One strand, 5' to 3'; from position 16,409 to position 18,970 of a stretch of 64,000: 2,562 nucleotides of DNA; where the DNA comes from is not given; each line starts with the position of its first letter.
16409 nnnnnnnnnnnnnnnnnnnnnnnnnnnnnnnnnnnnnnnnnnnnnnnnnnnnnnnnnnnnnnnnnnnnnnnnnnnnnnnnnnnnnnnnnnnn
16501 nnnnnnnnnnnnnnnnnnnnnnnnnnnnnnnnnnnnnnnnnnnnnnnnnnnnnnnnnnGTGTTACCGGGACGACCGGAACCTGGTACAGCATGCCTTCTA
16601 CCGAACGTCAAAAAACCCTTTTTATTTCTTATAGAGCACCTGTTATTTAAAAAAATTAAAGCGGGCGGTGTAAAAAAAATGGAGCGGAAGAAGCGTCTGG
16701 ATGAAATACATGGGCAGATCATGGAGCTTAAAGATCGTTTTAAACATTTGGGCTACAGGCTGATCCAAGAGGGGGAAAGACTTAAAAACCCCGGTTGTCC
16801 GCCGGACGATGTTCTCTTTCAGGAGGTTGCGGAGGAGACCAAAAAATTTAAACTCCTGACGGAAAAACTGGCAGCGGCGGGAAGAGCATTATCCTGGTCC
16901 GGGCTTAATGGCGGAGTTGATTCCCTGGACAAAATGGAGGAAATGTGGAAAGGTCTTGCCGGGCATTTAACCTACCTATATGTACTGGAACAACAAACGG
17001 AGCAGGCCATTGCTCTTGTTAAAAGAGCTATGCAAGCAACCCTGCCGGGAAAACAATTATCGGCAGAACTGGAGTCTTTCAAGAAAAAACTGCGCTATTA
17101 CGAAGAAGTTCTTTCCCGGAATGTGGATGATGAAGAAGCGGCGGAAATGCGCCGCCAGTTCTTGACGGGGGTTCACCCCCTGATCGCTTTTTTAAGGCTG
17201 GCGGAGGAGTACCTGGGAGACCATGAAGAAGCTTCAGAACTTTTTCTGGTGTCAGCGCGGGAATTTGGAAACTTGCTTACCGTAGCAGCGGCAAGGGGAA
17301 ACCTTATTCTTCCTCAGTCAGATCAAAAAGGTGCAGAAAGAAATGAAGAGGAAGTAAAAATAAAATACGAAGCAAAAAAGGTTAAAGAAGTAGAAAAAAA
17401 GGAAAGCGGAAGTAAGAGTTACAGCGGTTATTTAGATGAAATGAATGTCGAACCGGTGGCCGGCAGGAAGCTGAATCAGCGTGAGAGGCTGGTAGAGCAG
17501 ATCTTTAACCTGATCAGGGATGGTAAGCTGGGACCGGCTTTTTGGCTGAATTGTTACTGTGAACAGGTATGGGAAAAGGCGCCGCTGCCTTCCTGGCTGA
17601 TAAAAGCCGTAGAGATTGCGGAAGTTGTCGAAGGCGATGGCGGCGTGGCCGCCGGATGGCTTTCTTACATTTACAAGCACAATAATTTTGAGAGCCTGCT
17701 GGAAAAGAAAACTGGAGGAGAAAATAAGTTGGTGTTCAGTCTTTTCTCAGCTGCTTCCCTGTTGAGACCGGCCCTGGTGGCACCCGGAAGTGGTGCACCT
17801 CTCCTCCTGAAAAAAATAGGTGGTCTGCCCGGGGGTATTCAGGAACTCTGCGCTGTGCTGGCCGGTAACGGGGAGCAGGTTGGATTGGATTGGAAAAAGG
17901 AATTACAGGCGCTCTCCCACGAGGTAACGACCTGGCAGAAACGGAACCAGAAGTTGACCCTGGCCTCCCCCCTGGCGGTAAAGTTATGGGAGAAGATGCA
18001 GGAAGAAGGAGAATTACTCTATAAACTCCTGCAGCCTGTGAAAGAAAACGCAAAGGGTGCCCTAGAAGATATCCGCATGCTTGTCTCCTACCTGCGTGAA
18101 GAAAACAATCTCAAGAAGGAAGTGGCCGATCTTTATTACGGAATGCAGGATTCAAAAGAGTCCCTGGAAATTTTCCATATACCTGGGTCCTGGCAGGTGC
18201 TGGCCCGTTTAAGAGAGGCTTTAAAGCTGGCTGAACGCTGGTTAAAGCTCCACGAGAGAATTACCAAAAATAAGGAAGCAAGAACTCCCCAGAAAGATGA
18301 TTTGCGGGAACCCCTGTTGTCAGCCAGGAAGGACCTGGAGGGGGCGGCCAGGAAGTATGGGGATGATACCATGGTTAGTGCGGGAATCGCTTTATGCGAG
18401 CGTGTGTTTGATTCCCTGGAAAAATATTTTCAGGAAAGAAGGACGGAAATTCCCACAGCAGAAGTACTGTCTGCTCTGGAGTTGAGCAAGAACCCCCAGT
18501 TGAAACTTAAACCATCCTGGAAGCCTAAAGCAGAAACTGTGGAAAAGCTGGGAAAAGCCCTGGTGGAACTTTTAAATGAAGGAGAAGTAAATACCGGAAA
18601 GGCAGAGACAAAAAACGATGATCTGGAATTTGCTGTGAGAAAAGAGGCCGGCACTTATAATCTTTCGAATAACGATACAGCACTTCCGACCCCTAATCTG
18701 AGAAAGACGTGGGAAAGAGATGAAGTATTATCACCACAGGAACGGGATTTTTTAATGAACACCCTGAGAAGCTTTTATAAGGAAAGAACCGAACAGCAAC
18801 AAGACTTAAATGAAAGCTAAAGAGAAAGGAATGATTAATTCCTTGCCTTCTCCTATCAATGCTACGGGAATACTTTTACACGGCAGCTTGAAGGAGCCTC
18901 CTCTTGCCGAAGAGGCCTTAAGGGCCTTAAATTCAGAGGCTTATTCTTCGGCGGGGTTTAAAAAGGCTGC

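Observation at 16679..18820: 713-aa orphan protein translationally coupled to the signalling operon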

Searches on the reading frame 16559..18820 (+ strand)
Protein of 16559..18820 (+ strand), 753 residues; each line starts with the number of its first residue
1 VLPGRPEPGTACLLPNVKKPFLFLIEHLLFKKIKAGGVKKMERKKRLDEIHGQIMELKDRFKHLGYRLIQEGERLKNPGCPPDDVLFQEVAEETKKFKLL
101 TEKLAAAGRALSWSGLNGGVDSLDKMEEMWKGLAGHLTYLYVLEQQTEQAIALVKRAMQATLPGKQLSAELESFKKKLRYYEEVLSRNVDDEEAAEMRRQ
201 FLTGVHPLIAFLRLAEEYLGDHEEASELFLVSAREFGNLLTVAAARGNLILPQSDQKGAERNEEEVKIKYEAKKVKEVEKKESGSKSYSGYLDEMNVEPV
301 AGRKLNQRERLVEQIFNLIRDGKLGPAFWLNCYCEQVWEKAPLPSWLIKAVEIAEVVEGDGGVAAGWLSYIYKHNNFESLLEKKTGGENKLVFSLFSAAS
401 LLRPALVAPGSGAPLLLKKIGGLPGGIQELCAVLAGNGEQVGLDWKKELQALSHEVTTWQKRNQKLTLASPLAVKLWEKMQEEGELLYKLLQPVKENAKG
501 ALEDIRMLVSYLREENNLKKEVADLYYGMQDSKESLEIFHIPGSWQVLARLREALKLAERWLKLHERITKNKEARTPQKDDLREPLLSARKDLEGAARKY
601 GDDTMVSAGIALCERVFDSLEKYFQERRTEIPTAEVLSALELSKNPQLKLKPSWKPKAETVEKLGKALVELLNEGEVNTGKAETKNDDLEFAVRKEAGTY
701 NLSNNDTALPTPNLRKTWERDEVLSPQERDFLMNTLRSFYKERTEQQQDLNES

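Call 4: search_protein_families(library=pfam, proteins=[window:16679-18820:+], max_evalue=0.01)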
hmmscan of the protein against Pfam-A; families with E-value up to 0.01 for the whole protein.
window:16679-18820:+ (713 aa): 0 families

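Call 5: search_protein_families(library=padloc, proteins=[window:16679-18820:+], max_evalue=0.01)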
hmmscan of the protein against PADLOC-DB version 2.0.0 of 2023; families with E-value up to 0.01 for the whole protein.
window:16679-18820:+ (713 aa): 0 families

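Call 6: search_protein_families(library=ncbifam, proteins=[window:16559-18820:+], max_evalue=1)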
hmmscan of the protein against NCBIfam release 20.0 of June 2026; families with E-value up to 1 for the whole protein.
window:16559-18820:+ (753 aa): 1 family
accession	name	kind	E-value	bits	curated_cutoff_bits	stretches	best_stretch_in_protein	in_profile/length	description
NF003027.0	PRK03906.1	subfamily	0.15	11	191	1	143-207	162-221/385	mannonate dehydratase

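Call 7: search_protein_families(library=phrogs, proteins=[window:16559-18820:+], max_evalue=1)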
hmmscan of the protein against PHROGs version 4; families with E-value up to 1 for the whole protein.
window:16559-18820:+ (753 aa): 2 families
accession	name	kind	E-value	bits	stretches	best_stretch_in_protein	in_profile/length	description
phrog_18918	-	unknown function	0.085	14.2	0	510-548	60-98/109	-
phrog_9544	-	unknown function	0.22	12.9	1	169-196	10-37/66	-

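Call 8: search_solved_structures(query=window:16679-18820:+, max_evalue=10)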
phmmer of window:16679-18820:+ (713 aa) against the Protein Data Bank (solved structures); distinct sequences matched with E-value up to 10: 2.
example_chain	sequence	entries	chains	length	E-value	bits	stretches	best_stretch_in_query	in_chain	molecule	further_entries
4nn1_A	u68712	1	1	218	0.76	11.1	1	365-464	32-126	Transcriptional regulator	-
4g97_A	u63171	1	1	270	1.9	9.8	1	167-205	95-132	Response regulator receiver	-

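Call 10: find_homologous_proteins(query=window:16679-18820:+, max_evalue=0.001)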
Query window:16679-18820:+ (713 aa): 9 proteins with E <= 0.001 among 8000 candidates.
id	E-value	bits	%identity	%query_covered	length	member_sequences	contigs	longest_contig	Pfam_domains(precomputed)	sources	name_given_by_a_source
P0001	0.0e+0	1578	100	100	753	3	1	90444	-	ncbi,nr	ncbi:MAG: hypothetical protein C4554_03105 [Dethiobacter sp.]|nr:MAG: hypothetical protein C4554_031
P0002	2.9e-165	569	53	51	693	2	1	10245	-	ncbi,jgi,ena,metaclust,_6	jgi:chemotaxis protein histidine kinase CheA|metaclust:\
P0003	6.2e-164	565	45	98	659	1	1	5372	-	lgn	-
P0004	4.9e-136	473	43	91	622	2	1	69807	-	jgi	jgi:hypothetical protein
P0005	8.2e-123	429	44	63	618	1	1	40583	-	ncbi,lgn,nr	ncbi:MAG: hypothetical protein Q7J85_01300 [Bacillota bacterium]|nr:hypothetical protein [Bacillota 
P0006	1.3e-121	425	40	92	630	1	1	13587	-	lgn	-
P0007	1.1e-119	419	44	61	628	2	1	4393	-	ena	-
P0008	5.9e-116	406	39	92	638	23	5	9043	-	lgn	-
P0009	2.9e-112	394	50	42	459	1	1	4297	-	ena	-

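Call 12: find_encoding_contigs(protein=P0004, flank=10000, max_places=3)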
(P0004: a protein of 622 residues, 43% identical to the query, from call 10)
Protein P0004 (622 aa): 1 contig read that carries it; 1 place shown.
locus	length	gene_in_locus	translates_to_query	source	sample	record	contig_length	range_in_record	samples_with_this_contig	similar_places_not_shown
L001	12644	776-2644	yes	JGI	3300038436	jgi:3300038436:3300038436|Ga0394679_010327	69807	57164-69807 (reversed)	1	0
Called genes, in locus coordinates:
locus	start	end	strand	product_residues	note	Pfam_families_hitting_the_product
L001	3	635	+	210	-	?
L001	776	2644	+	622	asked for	-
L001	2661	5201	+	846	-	PF03841:SelA, PF00989:PAS, PF08448:PAS_4, PF13426:PAS_9, PF08447:PAS_3 (weak), PF00990:GGDEF, PF01966:HD, PF13487:HD_5, +1 more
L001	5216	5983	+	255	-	PF01209:Ubie_methyltran, PF13489:Methyltransf_23, PF02353:CMAS (weak), PF07021:MetW (weak), PF13847:Methyltransf_31, PF08241:Methyltransf_11, PF08242:Methyltransf_12, PF13649:Methyltransf_25, +1 more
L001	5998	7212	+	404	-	PF00109:ketoacyl-synt, PF02801:Ketoacyl-synt_C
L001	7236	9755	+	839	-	PF16927:HisKA_7TM, PF13188:PAS_8 (faint), PF13185:GAF_2 (weak), PF00989:PAS, PF08448:PAS_4 (weak), PF00512:HisKA, PF02518:HATPase_c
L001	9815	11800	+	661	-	PF01590:GAF, PF13185:GAF_2 (weak), PF00989:PAS (weak), PF08448:PAS_4 (weak), PF00512:HisKA, PF02518:HATPase_c (weak)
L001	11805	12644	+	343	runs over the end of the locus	PF00072:Response_reg, PF13487:HD_5, PF01966:HD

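Call 13: find_encoding_contigs(protein=P0005, flank=10000, max_places=3)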
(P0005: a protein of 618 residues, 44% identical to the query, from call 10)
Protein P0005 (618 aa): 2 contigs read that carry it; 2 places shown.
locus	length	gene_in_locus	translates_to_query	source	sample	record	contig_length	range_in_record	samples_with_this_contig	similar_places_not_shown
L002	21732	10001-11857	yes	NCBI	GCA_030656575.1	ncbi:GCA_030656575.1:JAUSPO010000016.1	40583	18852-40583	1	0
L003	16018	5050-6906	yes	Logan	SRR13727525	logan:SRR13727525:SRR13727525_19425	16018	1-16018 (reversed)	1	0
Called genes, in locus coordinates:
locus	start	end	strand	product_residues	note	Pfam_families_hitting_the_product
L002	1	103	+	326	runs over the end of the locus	PF01594:AI-2E_transport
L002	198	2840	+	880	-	PF01411:tRNA-synt_2c, PF07973:tRNA_SAD, PF02272:DHHA1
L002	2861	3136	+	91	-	PF06135:IreB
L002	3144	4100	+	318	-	PF00248:Aldo_ket_red, PF14697:Fer4_21 (faint), PF12797:Fer4_2 (faint), PF00037:Fer4 (weak), PF12837:Fer4_6 (faint), PF12838:Fer4_7 (weak), PF13187:Fer4_9 (weak), PF13237:Fer4_10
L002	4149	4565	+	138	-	PF03652:RuvX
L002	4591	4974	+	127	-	PF06949:DUF1292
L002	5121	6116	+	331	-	PF02618:YceG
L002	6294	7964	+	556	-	PF00905:Transpeptidase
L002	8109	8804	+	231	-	PF00005:ABC_tran, PF02463:SMC_N (faint), PF13304:AAA_21 (weak)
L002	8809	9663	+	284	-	PF00950:ABC-3, PF01032:FecCD (weak)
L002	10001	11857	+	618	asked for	-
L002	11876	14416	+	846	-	PF03841:SelA, PF08448:PAS_4, PF13426:PAS_9 (weak), PF08447:PAS_3 (weak), PF00990:GGDEF, PF01966:HD, PF13487:HD_5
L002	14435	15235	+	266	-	PF01209:Ubie_methyltran (weak), PF07021:MetW (weak), PF08003:Methyltransf_9 (weak), PF13489:Methyltransf_23, PF13847:Methyltransf_31, PF08241:Methyltransf_11, PF08242:Methyltransf_12, PF13649:Methyltransf_25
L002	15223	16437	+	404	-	PF00109:ketoacyl-synt, PF02801:Ketoacyl-synt_C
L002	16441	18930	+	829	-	PF16927:HisKA_7TM, PF00989:PAS, PF13188:PAS_8 (weak), PF13426:PAS_9 (weak), PF00512:HisKA, PF02518:HATPase_c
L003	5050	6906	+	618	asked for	-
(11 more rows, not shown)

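Call 20: search_solved_structures(query=A1, max_evalue=10)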
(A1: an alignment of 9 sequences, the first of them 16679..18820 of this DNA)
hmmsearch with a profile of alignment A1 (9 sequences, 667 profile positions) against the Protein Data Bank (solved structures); distinct sequences matched with E-value up to 10: 3.
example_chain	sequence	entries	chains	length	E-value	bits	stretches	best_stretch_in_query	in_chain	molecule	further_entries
2jxu_A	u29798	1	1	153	0.42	12.3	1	509-546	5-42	TerB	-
6egc_A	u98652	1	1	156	0.51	12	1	7-108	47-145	SC_2L4HC2_23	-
4nn1_A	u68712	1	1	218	1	11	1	373-432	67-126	Transcriptional regulator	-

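Call 23: find_encoding_contigs(protein=P0002, flank=10000, max_places=3)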
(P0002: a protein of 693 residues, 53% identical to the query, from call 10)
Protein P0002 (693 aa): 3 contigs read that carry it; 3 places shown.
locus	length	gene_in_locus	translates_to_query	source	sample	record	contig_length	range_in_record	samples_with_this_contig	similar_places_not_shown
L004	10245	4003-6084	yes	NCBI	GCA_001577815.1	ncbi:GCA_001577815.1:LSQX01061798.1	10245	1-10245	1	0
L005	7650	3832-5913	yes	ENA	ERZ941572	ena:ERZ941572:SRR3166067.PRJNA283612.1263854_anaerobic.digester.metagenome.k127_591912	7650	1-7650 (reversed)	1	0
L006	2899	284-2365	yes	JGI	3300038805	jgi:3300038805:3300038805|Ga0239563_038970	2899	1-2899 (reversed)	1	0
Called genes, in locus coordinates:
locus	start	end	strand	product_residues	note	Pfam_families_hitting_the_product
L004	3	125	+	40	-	?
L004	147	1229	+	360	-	-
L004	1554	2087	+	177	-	-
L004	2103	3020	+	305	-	-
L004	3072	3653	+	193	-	PF07238:PilZ (weak)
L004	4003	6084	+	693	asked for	-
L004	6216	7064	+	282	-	-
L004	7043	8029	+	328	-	-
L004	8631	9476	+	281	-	-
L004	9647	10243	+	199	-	?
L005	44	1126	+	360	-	-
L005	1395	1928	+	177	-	-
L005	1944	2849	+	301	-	-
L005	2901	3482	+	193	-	PF07238:PilZ (weak)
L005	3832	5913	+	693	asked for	-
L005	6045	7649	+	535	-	?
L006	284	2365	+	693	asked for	-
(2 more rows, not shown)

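Call 24: find_encoding_contigs(protein=P0006, flank=10000, max_places=3)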
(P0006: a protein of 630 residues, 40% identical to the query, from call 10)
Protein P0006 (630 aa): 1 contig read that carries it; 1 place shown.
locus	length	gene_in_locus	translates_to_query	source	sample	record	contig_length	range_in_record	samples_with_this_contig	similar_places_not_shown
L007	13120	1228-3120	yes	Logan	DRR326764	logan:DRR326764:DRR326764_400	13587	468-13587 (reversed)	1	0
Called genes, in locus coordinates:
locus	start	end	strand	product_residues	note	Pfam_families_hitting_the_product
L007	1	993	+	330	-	?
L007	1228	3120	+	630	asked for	-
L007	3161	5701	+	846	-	PF03841:SelA, PF00989:PAS, PF08448:PAS_4, PF13426:PAS_9, PF00990:GGDEF, PF01966:HD, PF13487:HD_5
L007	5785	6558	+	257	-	PF01209:Ubie_methyltran, PF05219:DREV (weak), PF13489:Methyltransf_23, PF07021:MetW (weak), PF13847:Methyltransf_31, PF08241:Methyltransf_11, PF08242:Methyltransf_12, PF13649:Methyltransf_25, +1 more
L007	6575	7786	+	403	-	PF00109:ketoacyl-synt, PF02801:Ketoacyl-synt_C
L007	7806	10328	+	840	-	PF16927:HisKA_7TM, PF01590:GAF (weak), PF13185:GAF_2, PF00989:PAS, PF08448:PAS_4 (weak), PF13426:PAS_9, PF00512:HisKA, PF02518:HATPase_c, +1 more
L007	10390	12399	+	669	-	PF01590:GAF, PF13185:GAF_2 (weak), PF08448:PAS_4 (faint), PF00989:PAS (weak), PF00512:HisKA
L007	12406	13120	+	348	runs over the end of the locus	PF00072:Response_reg, PF13487:HD_5, PF01966:HD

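Call 25: find_encoding_contigs(protein=P0008, flank=10000, max_places=5)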
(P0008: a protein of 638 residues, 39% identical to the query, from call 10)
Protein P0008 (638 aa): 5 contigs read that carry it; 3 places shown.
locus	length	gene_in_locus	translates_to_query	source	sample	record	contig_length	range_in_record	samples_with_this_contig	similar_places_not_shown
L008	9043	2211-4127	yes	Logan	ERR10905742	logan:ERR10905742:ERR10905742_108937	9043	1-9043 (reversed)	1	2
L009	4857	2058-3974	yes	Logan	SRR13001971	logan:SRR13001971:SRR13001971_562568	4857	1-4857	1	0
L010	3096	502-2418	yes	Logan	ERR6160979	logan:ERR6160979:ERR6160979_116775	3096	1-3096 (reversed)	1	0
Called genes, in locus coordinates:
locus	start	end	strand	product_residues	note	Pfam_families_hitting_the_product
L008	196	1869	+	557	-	PF00905:Transpeptidase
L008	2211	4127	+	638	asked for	-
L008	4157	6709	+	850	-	PF03841:SelA, PF08447:PAS_3 (faint), PF08448:PAS_4, PF13188:PAS_8 (faint), PF13426:PAS_9 (weak), PF00990:GGDEF, PF01966:HD, PF13487:HD_5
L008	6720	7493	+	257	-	PF01209:Ubie_methyltran, PF13489:Methyltransf_23, PF00891:Methyltransf_2 (weak), PF07021:MetW (weak), PF13847:Methyltransf_31, PF08241:Methyltransf_11, PF08242:Methyltransf_12, PF13649:Methyltransf_25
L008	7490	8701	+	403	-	PF00109:ketoacyl-synt, PF02801:Ketoacyl-synt_C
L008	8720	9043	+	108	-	?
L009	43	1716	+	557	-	PF00905:Transpeptidase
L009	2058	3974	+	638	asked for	-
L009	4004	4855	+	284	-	?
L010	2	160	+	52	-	?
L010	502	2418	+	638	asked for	-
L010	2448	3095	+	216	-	?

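Call 27: search_protein_families(library=pfam, proteins=[L005:6045-7649:+, L004:6216-7064:+, L004:7043-8029:+, L004:8631-9476:+, L004:3072-3653:+, L004:2103-3020:+, L004:1554-2087:+, L004:147-1229:+], max_evalue=0.01)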
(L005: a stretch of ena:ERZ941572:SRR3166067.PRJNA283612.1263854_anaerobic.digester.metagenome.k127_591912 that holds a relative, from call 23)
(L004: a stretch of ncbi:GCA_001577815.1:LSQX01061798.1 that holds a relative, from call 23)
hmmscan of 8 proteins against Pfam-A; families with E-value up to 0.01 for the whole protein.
L005:6045-7649:+ (535 aa): 0 families

L004:6216-7064:+ (282 aa): 0 families

L004:7043-8029:+ (328 aa): 0 families

L004:8631-9476:+ (281 aa): 1 family
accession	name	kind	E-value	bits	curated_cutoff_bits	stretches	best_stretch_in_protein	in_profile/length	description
PF12389.13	Peptidase_M73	-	0.00031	21.1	22.5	0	124-171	140-189/196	Camelysin metallo-endopeptidase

L004:3072-3653:+ (193 aa): 1 family
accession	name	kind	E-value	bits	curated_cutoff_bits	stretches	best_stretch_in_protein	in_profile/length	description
PF07238.19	PilZ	-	3.7e-08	34.1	22.5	1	90-186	1-87/102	PilZ domain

L004:2103-3020:+ (305 aa): 0 families

L004:1554-2087:+ (177 aa): 1 family
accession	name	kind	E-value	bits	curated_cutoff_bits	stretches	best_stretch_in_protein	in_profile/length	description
PF06510.16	DUF1102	-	0.0006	20.5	22.2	1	55-173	21-135/141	Protein of unknown function (DUF1102)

L004:147-1229:+ (360 aa): 2 families
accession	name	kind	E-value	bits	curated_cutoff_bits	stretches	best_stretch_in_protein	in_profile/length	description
PF00717.28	Peptidase_S24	-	0.00011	22.4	23.3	1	24-85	28-82/116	Peptidase S24-like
PF10502.14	Peptidase_S26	-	0.00071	20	22.9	1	12-75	4-68/168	Signal peptidase, peptidase S26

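Call 31: find_encoding_contigs(protein=P0003, flank=10000, max_places=3)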
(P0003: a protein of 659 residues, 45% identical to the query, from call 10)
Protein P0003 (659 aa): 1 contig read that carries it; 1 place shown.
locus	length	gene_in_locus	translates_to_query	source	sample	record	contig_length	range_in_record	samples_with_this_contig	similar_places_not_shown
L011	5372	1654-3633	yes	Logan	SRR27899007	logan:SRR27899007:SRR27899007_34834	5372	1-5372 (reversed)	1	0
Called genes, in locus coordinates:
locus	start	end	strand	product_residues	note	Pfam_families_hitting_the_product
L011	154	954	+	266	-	PF00731:AIRC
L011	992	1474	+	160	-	-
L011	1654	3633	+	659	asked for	-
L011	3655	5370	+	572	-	?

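Call 32: find_encoding_contigs(protein=P0009, flank=10000, max_places=3)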
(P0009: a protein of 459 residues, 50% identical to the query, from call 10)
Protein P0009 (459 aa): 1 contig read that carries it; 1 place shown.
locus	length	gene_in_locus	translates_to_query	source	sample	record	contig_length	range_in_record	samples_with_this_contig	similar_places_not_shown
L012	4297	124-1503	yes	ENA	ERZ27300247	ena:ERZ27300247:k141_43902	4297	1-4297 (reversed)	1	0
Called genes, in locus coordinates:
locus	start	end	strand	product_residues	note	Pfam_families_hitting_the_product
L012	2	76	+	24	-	?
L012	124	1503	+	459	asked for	-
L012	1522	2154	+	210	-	PF04203:Sortase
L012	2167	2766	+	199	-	PF07238:PilZ (weak)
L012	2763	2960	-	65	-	-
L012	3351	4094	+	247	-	PF03704:BTAD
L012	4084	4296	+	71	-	?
